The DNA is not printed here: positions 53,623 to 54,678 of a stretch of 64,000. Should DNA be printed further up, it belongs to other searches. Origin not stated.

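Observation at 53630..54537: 0.9-kb low-GC islet with one DUF4238-like ORF wedged between parC and eno: candidate standalone defence gene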

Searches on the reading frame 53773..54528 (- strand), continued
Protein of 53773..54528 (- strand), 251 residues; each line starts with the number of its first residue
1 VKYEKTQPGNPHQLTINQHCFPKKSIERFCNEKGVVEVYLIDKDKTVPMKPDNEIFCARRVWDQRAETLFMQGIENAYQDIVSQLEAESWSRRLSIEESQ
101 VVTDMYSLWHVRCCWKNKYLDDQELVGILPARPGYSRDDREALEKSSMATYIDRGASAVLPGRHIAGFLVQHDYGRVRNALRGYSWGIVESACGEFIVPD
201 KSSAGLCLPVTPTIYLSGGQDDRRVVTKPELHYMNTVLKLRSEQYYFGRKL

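Call 31: search_dna_similar(query=window:53773-54528:-, collection=plasmids, mode=protein, max_evalue=0.001, max_rows=25)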
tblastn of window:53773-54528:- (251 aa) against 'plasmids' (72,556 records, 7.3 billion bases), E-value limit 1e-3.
Records with a match: 214; places in all: 214; records where one place covers at least 80% of the query: 15.
Best place of each record, by identity: <60% 214.
By first word of the organism name: Klebsiella 175; Enterobacter 8; Pseudomonas 7; Burkholderia 6; Escherichia 4; Citrobacter 3; Agrobacterium 2; Acidithiobacillus 2; Raoultella 2; Acidovorax 1; and 4 more.
By predicted mobility (MOB-suite, as given by PLSDB): mobilizable 125; conjugative 50; non-mobilizable 39.
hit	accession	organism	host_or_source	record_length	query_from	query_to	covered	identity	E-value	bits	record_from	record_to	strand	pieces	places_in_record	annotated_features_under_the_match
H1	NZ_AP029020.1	Acidovorax sp. DW039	Lemna minor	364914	1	251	100%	34.7%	3e-43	162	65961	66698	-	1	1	hypothetical protein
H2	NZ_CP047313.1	Pseudomonas putida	whole organism,soil sample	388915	1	251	100%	33.2%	5e-32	130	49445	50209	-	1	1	DUF4238 domain-containing protein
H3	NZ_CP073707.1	Burkholderia cenocepacia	Homo sapiens,blood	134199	2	221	88%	37.1%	1e-28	120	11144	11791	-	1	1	DUF4238 domain-containing protein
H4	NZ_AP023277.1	Agrobacterium vitis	Vitis vinifera,grapevine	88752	10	242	93%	34.8%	1e-31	129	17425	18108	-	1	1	hypothetical protein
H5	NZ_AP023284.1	Agrobacterium vitis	Vitis vinifera,grapevine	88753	10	242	93%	34.8%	1e-31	129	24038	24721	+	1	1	hypothetical protein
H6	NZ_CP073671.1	Burkholderia cenocepacia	Homo sapiens,blood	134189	2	221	80%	39.7%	5e-22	130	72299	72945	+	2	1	hypothetical protein | DUF4238 domain-containing protein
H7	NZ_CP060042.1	Burkholderia cenocepacia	Soil,soil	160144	2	221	88%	35.8%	7e-27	115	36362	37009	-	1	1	DUF4238 domain-containing protein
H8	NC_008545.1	Burkholderia cenocepacia HI2424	-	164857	2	221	88%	35.8%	7e-27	115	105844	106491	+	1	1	DUF4238 domain-containing protein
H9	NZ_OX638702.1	Pseudomonas aeruginosa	Homo sapiens,blood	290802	1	218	87%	34.2%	2e-36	143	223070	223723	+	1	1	hypothetical protein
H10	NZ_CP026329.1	Acidithiobacillus caldus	pure culture,spring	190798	2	251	100%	29.8%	6e-19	93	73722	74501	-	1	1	hypothetical protein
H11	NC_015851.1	Acidithiobacillus caldus SM-1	-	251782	2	251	100%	29.8%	6e-19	93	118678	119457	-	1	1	hypothetical protein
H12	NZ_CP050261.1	Pseudomonas coronafaciens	Avena sativa,Infected leaves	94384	1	248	99%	24.3%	3e-11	70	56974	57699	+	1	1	hypothetical protein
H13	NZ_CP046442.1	Pseudomonas coronafaciens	Avena sativa,infected leaf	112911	1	248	99%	24.3%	3e-11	70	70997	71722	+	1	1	hypothetical protein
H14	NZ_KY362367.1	Pseudomonas coronafaciens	Coffea arabica,Africa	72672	1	248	99%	24.3%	5e-11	69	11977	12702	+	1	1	hypothetical protein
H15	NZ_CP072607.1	Burkholderia latens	Homo sapiens,sputum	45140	2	163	65%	36.7%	2e-18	91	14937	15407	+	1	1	hypothetical protein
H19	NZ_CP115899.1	Pantoea piersonii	Homo sapiens,blood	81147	13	211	79%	23.2%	2e-8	62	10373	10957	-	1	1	hypothetical protein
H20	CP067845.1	Klebsiella pneumoniae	Homo sapiens,wound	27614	13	211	79%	23.2%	3e-6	56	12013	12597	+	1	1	hypothetical protein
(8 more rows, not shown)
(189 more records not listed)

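Call 32: search_dna_similar(query=window:53773-54528:-, collection=phages, mode=protein, max_evalue=0.001, max_rows=25)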
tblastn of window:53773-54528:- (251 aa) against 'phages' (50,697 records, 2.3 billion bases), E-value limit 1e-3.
No match.

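Call 34: predict_structure(alignment_id=A1)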
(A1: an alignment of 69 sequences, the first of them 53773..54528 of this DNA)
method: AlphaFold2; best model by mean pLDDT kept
length: 251 residues; sequences in the alignment: 69
mean_pLDDT: 95.5   pTM: 0.92
mean pLDDT of the five models: 95.5, 95.3, 95.2, 95.1, 94.9
residues with pLDDT >= 90: 225; 70-90: 25; 50-70: 1; < 50: 0
segments of 3 or more residues with pLDDT < 50: none
pLDDT, mean of each block of 10 residues (from residue 1): 88 98 98 98 98 97 97 98 89 93 98 96 92 93 97 92 97 98 95 97 92 95 95 97 97 93
secondary structure, 60 per line:
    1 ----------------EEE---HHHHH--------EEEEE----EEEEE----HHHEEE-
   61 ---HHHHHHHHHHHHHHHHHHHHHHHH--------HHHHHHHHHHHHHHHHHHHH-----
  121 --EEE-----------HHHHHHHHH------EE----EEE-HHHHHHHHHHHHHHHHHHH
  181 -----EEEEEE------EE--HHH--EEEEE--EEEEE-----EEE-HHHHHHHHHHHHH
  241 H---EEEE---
elements in order: E17-19 H23-27 E36-40 E45-49 E57-59 H64-87 H96-115 E123-125 H137-145 E158-160 H162-180 E186-191 E207-211 E214-218 E224-226 H228-241 E245-248

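Call 36: find_related_loci(query=window:53773-54528:-, collection=genome_contigs, flank=8000)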
Query window:53773-54528:- (251 aa) in genome_contigs; peptide patterns used: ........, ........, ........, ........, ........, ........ (x = any residue, [..] = any of these).
259 stretches matched a pattern; 3 encode a relative of the query (tblastn E <= 1e-3); 3 distinct loci.
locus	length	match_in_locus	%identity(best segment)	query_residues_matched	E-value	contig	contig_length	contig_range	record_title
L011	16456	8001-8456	86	1-152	1e-90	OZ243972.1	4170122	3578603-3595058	MAG: Alphaproteobacteria bacterium isolate 09f1bc1b-1bad-4b92-9679-6e0ab018260f genome assembly, chromosome: 1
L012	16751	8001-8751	88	1-251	2e-127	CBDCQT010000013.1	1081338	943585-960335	MAG: Alphaproteobacteria bacterium isolate e3c776a9-cacd-4c18-a30b-cff54c8cb4cc genome assembly, contig: contig_13, whol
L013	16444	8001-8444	56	105-251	6e-52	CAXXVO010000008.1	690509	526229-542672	MAG: Alphaproteobacteria bacterium isolate b1e32fb5-33d9-4808-b364-4179d3f700a5 genome assembly, contig: contig_8, whole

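Call 38: fold_search(model_id=the predicted structure, library=pdb)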
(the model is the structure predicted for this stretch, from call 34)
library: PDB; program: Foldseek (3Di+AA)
matches with E <= 10: 62; with E <= 0.001: 0
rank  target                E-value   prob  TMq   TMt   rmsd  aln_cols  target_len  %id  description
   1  5zdh_A                2.6e+00  0.02  0.11  0.07  16.1       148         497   12  CryoEM structure of ETEC Pilotin-Secretin AspS-GspD complex (released 2018-04-18)
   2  8h55_A                3.1e+00  0.01  0.14  0.10  18.4       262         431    7  The structure of zebrafish angiotensinogen (released 2023-10-18)
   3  6w2x_B                3.3e+00  0.01  0.12  0.06  29.7       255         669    8  CryoEM Structure of Inactive GABAB Heterodimer (released 2020-07-01)
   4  8jr0_D                3.7e+00  0.05  0.17  0.10  14.6       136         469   10  Cryo-EM structure of Mycobacterium tuberculosis ATP synthase in complex with TBAJ-587 (released 2024-05-01)
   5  5xpu_A                3.7e+00  0.02  0.09  0.12  19.0       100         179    8  Crystal structure of MAD2L2/REV7 in complex with a CAMP fragment in a monoclinic crystal (released 2017-09-20)
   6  8h55_B                3.7e+00  0.01  0.11  0.08  15.6       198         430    9  The structure of zebrafish angiotensinogen (released 2023-10-18)
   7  6j5i_A                4.0e+00  0.02  0.15  0.08  17.4       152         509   11  Cryo-EM structure of the mammalian DP-state ATP synthase (released 2019-06-26)
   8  4r5q                  4.4e+00  0.01  0.08  0.09  16.9       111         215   14  Crystal structure and nuclease activity of the CRISPR-associated Cas4 protein Pcal_0546 from Pyrobaculum calidifontis co (released 2014-09-17)
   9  8eof_D                4.7e+00  0.01  0.12  0.04  26.2       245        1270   12  Mycobacterium tuberculosis transcription elongation complex with Bacillus subtilis NusG (EC_PG) (released 2023-02-01)
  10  5lfq_A                5.3e+00  0.02  0.11  0.21  16.9       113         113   12  Crystal Structure of the Bacterial Proteasome Activator Bpa of Mycobacterium tuberculosis (space group P3) (released 2016-11-23)
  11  7zuf_V                5.3e+00  0.00  0.10  0.06  18.3       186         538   14  Saccharomyces cerevisiae L-BC virus, open particle, C5 reconstruction (released 2022-09-07)
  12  9dtp_A                5.6e+00  0.01  0.10  0.05  16.8       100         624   14  GlfT2 from Nocardia brasiliensis (released 2025-10-08)
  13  9kzx_ST               5.6e+00  0.01  0.10  0.16  17.1       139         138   12  Cryo-EM structure of the HCV IRES-dependently initiated CMV-stalled 80S ribosome (rotated state) in complexed with eI (released 2025-12-03)
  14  8p8x                  5.6e+00  0.01  0.10  0.08  12.9       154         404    8  Crystal structure of a pathogenic mutant variant of human mitochodnrial PheRS (released 2023-08-16)
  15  3k3n                  6.0e+00  0.05  0.10  0.07   8.7        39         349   18  Crystal structure of the catalytic core domain of human PHF8 (released 2010-01-19)
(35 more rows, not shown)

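Call 43: fold_search(model_id=the predicted structure, library=viral)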
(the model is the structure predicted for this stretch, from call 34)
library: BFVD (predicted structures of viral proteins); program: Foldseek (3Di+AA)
matches with E <= 10: 99; with E <= 0.001: 1
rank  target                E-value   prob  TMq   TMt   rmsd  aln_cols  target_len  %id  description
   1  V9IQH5                3.0e-04  1.00  0.55  0.47   7.7       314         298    8  Uncharacterized protein [Stenotrophomonas phage Smp131]
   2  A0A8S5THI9            1.9e-01  0.51  0.38  0.36  12.5       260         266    6  Uncharacterized protein [Myoviridae sp. ctMnh10]
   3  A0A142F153            9.6e-01  0.03  0.10  0.16  17.4       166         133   11  Uncharacterized protein [Bacillus phage Shbh1]
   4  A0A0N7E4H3            1.3e+00  0.07  0.14  0.13  12.6       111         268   14  Tail assembly chaperone [Mycobacterium phage Phlei]
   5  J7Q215                1.4e+00  0.08  0.14  0.24  14.8       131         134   11  Uncharacterized protein [Alphaspiravirus yamagawaense]
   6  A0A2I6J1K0            1.7e+00  0.07  0.11  0.15  12.1        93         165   10  Protein A47 [Vaccinia virus]
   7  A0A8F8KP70            2.1e+00  0.03  0.14  0.17  16.1       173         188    8  Uncharacterized protein [Clandestinovirus]
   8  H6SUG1                2.2e+00  0.02  0.12  0.08  14.3       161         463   10  MobE homing endonuclease [Campylobacter virus IBB35]
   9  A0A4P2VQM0            2.3e+00  0.03  0.15  0.19  11.8       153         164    8  (no name in the UniProt tables at hand)
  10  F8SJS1                2.6e+00  0.02  0.11  0.09  18.6       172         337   10  Uncharacterized protein 039 [Pseudomonas phage PhiPA3]
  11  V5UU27                2.7e+00  0.02  0.12  0.16  11.3       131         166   11  Glutaredoxin [Synechococcus phage ACG-2014h]
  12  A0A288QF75            3.1e+00  0.01  0.10  0.06  24.3       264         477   10  Fusion protein (Fragment) [Pterostylis amalgavirus-like]
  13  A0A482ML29            3.3e+00  0.02  0.10  0.20  17.4       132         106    7  Uncharacterized protein [Burkholderia phage BcepSauron]
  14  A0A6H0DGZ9            3.3e+00  0.01  0.15  0.08  20.4       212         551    9  RNA-directed RNA polymerase [Bardin virus]
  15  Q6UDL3                3.5e+00  0.02  0.13  0.09  16.6       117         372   12  Uncharacterized protein ORFC [Psittacid herpesvirus 1 (isolate Amazon parrot/-/97-0001/1997)]
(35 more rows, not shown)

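Call 60: get_annotated_region(hit=H2, flank=6000)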
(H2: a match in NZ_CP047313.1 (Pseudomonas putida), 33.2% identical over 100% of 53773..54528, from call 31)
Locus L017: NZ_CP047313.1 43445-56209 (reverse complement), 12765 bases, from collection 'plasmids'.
description: Pseudomonas putida strain YC-AE1 plasmid unnamed2, complete sequence
organism: Pseudomonas putida (NCBI taxid 303)
taxonomy: Bacteria; Pseudomonadota; Gammaproteobacteria; Pseudomonadales; Pseudomonadaceae; Pseudomonas; Pseudomonas putida
host: -; source: whole organism,soil sample; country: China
typing (MOB-suite, as given by PLSDB): non-mobilizable
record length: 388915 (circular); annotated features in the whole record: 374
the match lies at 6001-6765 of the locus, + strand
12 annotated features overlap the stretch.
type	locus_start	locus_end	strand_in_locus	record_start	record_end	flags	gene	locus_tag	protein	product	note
CDS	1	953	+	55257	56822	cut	-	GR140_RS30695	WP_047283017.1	PAS domain-containing methyl-accepting chemotaxis protein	GO:0006935 - chemotaxis [Evidence IEA]; GO:0007165 - signal transduction [Evidence IEA]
CDS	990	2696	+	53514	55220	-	-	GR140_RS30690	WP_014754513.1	EAL domain-containing protein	-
CDS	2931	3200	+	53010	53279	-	-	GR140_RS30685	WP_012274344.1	hypothetical protein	-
CDS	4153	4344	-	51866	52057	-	-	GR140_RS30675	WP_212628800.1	hypothetical protein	-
CDS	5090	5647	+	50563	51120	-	-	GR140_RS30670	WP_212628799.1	hypothetical protein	-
CDS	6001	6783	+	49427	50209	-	-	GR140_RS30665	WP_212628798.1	DUF4238 domain-containing protein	-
CDS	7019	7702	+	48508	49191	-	-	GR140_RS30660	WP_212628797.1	hypothetical protein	-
CDS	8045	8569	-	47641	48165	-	-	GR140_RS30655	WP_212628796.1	DUF262 domain-containing protein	-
CDS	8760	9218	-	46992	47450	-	-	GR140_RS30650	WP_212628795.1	hypothetical protein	-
CDS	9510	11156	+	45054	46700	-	-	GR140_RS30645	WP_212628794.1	class I SAM-dependent methyltransferase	-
CDS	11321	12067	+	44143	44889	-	-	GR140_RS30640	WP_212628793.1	hypothetical protein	-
CDS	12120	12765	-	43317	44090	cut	-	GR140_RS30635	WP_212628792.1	hypothetical protein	-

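Call 61: get_annotated_region(hit=H3, flank=6000)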
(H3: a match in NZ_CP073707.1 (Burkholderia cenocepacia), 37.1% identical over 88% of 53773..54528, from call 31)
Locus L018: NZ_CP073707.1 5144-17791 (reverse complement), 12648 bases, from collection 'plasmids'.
description: Burkholderia cenocepacia strain toggle3 plasmid unnamed3, complete sequence
organism: Burkholderia cenocepacia (NCBI taxid 95486)
taxonomy: Bacteria; Pseudomonadota; Betaproteobacteria; Burkholderiales; Burkholderiaceae; Burkholderia; Burkholderia cenocepacia
host: -; source: Homo sapiens,blood; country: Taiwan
typing (MOB-suite, as given by PLSDB): conjugative; replicon rep_cluster_1467; relaxase MOBF; mating-pair formation MPF_F
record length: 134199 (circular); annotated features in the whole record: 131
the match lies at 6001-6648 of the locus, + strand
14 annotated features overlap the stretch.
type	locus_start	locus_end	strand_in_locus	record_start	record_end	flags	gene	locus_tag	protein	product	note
CDS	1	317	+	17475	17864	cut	-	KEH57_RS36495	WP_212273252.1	hypothetical protein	-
CDS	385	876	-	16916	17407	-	-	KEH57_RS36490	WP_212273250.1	hypothetical protein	-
CDS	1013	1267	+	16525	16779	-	-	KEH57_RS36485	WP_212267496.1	hypothetical protein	-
CDS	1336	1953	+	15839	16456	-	-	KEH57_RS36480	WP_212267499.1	hypothetical protein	-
CDS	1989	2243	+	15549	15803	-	-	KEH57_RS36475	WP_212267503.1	hypothetical protein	-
CDS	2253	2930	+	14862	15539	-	-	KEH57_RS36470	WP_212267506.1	hypothetical protein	-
CDS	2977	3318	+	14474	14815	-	-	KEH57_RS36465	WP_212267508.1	hypothetical protein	-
CDS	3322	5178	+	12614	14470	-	-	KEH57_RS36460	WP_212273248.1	site-specific integrase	-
CDS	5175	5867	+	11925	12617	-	-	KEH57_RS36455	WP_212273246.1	ATP-binding protein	-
CDS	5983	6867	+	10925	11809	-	-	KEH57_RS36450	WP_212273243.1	DUF4238 domain-containing protein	-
CDS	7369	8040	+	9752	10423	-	-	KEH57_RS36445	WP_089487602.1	DUF2971 domain-containing protein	-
CDS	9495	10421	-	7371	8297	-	-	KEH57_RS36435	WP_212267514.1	TraB/GumN family protein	-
CDS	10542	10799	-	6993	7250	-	-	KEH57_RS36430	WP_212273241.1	PAAR domain-containing protein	-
CDS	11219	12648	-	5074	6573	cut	-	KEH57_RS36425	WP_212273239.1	virulence factor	-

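Call 63: get_annotated_region(hit=H20, flank=5000)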
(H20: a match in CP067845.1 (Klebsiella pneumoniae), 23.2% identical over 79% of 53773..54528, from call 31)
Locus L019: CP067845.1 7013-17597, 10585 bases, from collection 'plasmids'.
description: Klebsiella pneumoniae strain ARLG-3222 plasmid pC276_2, complete sequence
organism: Klebsiella pneumoniae (NCBI taxid 573)
taxonomy: Bacteria; Pseudomonadota; Gammaproteobacteria; Enterobacterales; Enterobacteriaceae; Klebsiella; Klebsiella pneumoniae
host: -; source: Homo sapiens,wound; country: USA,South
typing (MOB-suite, as given by PLSDB): non-mobilizable; replicon rep_cluster_1418
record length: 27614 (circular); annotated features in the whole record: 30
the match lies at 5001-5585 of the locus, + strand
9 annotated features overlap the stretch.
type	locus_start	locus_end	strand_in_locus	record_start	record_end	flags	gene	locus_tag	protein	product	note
CDS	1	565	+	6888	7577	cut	-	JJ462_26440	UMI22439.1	hypothetical protein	-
CDS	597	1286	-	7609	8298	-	-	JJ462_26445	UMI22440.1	RES family NAD+ phosphorylase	-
CDS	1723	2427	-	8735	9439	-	-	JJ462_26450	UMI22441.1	IS6-like element IS26 family transposase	-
CDS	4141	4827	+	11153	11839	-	-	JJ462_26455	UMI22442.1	NYN domain-containing protein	-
CDS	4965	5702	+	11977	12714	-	-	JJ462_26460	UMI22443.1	hypothetical protein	-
CDS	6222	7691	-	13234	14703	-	-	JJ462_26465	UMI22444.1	HNH endonuclease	-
CDS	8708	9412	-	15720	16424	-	-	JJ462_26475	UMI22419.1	IS6-like element IS26 family transposase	-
CDS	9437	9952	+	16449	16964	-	-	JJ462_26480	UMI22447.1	restriction endonuclease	-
CDS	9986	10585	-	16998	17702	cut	-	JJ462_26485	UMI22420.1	IS6-like element IS26 family transposase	-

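Call 64: get_annotated_region(hit=H1, flank=6000)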
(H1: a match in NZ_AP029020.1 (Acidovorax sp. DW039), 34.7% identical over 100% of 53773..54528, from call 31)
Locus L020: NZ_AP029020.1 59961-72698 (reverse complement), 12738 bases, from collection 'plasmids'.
description: Acidovorax sp. DW039 plasmid pACDW039_1, complete sequence
organism: Acidovorax sp. DW039 (NCBI taxid 3095606)
taxonomy: Bacteria; Pseudomonadota; Betaproteobacteria; Burkholderiales; Comamonadaceae; Acidovorax; Acidovorax sp. DW039
host: -; source: Lemna minor; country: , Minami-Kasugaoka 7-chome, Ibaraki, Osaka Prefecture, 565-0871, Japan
typing (MOB-suite, as given by PLSDB): mobilizable; relaxase MOBP,MOBP
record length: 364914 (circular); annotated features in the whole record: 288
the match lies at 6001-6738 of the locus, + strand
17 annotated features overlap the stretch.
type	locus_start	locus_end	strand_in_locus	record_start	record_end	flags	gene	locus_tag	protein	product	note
CDS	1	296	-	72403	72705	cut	-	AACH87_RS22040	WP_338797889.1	DUF1799 domain-containing protein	-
CDS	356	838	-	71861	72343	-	-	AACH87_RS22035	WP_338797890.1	phage tail assembly chaperone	-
CDS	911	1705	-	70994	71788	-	-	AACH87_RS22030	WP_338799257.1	hypothetical protein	-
CDS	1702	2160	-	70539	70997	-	-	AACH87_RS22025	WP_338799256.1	hypothetical protein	-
CDS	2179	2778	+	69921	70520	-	-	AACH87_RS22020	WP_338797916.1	hypothetical protein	-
CDS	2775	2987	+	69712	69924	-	-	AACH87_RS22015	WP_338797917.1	hypothetical protein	-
CDS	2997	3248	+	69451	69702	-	-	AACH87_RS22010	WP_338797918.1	hypothetical protein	-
CDS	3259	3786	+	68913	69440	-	-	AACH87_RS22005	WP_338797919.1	host-nuclease inhibitor Gam family protein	GO:0042262 - DNA protection [Evidence IEA]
CDS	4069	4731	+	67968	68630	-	-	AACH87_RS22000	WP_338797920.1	regulatory protein GemA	-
CDS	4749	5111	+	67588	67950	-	-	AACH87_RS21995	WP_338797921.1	Mor transcription activator family protein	-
CDS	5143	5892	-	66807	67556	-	-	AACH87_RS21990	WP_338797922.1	hypothetical protein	-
CDS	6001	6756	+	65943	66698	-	-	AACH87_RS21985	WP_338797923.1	hypothetical protein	-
CDS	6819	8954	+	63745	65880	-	-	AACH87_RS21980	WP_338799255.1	TonB-dependent receptor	-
CDS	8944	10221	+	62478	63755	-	-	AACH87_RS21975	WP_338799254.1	MFS transporter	GO:0055085 - transmembrane transport [Evidence IEA]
CDS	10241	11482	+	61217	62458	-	-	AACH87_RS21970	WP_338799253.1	FAD-dependent monooxygenase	-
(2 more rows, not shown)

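Call 75: find_related_loci(query=A4, collection=metagenome_contigs, flank=8000)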
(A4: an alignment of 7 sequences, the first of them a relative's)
Query A4 (249 aa) in metagenome_contigs; peptide patterns used: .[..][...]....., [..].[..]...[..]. (x = any residue, [..] = any of these).
600 stretches matched a pattern (row limit reached: there are more); 1 encode a relative of the query (tblastn E <= 1e-3); 1 distinct loci.
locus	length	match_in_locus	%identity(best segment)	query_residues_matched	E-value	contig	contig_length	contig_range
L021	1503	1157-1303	53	4-52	7e-15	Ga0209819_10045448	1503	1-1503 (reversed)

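Call 76: find_related_loci(query=A4, collection=viral_contigs, flank=8000)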
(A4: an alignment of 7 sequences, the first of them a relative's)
Query A4 (249 aa) in viral_contigs; peptide patterns used: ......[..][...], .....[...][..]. (x = any residue, [..] = any of these).
18 stretches matched a pattern; 2 encode a relative of the query (tblastn E <= 1e-3); 2 distinct loci.
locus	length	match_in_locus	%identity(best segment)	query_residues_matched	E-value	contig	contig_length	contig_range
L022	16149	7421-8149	39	5-249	7e-60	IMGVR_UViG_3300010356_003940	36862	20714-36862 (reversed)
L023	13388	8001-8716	41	9-247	5e-41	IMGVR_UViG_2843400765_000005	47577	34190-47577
